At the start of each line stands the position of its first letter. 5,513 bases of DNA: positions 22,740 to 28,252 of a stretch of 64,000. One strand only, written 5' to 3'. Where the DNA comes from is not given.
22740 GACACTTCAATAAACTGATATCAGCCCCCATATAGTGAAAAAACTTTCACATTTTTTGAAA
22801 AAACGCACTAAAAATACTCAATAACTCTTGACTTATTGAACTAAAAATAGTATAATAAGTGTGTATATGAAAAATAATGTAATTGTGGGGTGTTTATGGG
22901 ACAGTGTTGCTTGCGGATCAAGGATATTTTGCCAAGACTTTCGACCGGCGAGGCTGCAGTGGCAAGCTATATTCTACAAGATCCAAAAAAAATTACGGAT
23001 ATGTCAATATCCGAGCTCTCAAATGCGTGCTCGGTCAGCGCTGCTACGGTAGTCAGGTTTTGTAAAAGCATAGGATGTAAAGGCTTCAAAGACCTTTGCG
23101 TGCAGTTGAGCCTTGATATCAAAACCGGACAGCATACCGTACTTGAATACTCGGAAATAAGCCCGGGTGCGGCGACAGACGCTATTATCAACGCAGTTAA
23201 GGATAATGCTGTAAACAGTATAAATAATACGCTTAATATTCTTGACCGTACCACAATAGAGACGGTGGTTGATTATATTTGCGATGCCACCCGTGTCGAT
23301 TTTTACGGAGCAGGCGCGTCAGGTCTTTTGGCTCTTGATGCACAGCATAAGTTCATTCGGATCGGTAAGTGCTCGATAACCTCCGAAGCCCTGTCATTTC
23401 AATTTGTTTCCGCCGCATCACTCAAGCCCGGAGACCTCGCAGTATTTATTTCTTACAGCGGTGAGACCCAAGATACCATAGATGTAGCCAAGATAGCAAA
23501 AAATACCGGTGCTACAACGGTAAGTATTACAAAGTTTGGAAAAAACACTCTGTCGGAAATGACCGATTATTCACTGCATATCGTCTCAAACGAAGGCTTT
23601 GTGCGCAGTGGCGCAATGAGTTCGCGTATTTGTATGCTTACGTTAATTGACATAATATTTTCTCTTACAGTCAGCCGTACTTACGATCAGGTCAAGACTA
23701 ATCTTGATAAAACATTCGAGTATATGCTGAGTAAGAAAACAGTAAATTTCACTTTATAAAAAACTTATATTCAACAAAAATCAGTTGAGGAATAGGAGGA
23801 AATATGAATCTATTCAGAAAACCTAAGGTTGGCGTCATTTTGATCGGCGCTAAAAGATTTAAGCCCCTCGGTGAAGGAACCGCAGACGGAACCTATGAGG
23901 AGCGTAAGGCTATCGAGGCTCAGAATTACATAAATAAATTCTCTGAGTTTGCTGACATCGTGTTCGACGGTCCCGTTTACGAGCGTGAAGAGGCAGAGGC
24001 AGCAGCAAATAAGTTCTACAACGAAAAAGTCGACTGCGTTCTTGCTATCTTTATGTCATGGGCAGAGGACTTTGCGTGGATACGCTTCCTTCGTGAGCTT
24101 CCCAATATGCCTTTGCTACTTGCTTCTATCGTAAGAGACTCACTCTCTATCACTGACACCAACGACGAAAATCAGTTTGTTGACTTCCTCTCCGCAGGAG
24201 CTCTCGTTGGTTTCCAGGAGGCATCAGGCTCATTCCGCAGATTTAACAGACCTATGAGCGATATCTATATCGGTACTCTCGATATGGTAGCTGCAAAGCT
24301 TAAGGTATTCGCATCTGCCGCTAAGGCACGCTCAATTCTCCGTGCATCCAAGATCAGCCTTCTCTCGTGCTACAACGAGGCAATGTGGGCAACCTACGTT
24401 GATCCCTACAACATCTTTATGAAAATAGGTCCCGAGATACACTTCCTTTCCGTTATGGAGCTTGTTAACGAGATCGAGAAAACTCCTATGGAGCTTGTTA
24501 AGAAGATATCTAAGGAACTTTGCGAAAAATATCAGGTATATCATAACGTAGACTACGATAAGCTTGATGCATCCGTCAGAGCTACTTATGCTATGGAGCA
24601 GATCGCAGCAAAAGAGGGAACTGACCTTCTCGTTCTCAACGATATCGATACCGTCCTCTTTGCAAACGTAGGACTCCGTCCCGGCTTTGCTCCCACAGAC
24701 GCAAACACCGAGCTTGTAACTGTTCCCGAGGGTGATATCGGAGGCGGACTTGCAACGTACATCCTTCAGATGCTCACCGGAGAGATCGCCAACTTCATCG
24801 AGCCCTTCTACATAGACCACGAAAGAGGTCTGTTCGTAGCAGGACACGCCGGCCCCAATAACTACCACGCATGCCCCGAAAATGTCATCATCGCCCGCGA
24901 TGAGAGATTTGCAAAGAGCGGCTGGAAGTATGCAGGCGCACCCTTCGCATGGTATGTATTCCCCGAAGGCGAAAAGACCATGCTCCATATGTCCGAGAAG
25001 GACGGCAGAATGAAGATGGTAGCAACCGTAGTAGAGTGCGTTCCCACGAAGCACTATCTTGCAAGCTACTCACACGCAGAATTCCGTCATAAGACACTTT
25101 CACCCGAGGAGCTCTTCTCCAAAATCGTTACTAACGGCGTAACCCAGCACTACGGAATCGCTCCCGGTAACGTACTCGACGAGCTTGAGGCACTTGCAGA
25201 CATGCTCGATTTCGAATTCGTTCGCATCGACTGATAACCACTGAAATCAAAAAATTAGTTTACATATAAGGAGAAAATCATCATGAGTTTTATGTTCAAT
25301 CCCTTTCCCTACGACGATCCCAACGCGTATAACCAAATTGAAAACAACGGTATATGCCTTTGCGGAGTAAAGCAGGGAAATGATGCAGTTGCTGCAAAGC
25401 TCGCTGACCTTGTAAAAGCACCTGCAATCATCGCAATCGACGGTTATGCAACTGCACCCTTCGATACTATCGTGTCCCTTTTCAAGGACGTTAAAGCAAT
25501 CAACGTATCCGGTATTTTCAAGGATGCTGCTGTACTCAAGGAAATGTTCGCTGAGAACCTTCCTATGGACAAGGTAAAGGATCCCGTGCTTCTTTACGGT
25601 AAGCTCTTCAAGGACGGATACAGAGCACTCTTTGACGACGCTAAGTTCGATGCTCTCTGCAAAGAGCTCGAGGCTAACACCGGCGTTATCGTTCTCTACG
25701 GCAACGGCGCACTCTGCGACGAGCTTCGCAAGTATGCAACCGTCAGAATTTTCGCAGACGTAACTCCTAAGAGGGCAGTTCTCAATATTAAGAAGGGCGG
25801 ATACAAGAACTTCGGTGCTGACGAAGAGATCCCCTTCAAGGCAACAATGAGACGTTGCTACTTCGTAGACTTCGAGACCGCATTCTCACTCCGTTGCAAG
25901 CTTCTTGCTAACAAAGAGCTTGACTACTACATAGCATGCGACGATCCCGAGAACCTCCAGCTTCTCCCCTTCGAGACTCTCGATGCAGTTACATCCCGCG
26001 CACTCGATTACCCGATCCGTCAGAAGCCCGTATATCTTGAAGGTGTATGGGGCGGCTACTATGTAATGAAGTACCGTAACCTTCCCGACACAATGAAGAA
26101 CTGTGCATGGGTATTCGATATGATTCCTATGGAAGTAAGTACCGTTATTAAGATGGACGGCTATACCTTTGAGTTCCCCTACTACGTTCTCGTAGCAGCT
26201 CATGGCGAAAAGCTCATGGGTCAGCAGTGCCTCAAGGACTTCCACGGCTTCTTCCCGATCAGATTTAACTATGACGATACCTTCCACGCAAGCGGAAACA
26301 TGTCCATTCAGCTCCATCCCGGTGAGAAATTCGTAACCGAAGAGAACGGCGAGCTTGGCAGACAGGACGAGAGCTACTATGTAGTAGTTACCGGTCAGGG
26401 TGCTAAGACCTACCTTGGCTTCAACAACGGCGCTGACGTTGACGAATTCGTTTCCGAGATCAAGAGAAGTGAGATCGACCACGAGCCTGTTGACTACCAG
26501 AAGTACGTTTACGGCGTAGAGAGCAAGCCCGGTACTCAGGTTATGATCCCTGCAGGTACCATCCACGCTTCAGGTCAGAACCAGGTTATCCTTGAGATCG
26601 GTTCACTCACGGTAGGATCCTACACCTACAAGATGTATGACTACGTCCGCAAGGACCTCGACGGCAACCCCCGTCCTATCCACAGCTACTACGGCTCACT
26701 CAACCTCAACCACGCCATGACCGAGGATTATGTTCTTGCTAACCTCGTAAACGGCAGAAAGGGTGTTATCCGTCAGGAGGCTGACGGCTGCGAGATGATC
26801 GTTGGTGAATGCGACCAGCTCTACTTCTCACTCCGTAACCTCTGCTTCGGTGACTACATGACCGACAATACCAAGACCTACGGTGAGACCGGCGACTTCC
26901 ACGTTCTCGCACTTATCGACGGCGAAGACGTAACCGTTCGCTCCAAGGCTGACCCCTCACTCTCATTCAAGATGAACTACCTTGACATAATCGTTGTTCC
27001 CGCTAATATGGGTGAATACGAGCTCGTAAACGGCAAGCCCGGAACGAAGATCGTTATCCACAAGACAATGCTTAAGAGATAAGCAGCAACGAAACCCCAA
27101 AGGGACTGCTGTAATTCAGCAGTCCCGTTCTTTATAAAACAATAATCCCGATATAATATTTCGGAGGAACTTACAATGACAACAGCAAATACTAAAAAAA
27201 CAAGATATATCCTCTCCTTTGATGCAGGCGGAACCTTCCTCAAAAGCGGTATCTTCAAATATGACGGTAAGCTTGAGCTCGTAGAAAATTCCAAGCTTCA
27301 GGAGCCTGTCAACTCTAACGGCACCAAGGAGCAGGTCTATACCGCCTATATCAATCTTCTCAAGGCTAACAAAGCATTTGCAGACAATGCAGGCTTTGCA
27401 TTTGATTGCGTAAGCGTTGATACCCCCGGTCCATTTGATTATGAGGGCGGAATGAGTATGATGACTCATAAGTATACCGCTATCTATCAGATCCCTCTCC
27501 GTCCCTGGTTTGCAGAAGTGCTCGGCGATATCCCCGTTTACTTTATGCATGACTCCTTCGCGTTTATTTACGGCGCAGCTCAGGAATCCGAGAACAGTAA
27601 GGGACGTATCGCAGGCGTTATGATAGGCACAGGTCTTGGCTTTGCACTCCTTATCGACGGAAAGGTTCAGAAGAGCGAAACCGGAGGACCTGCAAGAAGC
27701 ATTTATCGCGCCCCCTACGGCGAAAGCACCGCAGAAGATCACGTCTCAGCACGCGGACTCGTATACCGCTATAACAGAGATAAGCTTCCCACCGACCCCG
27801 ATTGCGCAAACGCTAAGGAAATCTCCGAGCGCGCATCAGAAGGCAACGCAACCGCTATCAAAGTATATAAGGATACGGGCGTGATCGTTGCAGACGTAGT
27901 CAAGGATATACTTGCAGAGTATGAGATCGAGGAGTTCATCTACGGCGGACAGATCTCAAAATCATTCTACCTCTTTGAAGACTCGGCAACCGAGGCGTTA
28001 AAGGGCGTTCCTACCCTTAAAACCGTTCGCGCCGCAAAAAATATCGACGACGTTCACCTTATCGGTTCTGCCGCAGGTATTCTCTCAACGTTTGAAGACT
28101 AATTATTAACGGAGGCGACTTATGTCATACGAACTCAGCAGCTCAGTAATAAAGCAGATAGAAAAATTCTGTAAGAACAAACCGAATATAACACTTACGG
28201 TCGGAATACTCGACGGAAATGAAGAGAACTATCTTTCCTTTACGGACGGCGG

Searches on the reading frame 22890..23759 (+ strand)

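Call 26: search_protein_families(library=pfam, proteins=[window:22890-23759:+], max_evalue=0.001)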
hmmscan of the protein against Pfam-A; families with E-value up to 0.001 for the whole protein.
window:22890-23759:+ (289 aa): 3 families
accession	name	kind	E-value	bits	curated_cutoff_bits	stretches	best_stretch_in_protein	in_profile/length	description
PF01380.27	SIS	-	2e-23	83.1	25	1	130-257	2-129/131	SIS domain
PF01418.23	HTH_6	-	3.8e-20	72.1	28.3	1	9-77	6-74/77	Helix-turn-helix domain, rpiR family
PF13580.11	SIS_2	-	8.4e-06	26.3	27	1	159-214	82-137/138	SIS domain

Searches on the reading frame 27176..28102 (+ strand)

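Call 80: search_protein_families(library=pfam, proteins=[window:27176-28102:+], max_evalue=0.0001)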
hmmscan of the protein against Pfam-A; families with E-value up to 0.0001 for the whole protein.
window:27176-28102:+ (308 aa): 1 family
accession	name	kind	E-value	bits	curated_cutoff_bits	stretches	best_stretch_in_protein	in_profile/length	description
PF00480.26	ROK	-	1.5e-15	58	22.9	2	14-170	3-150/294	ROK family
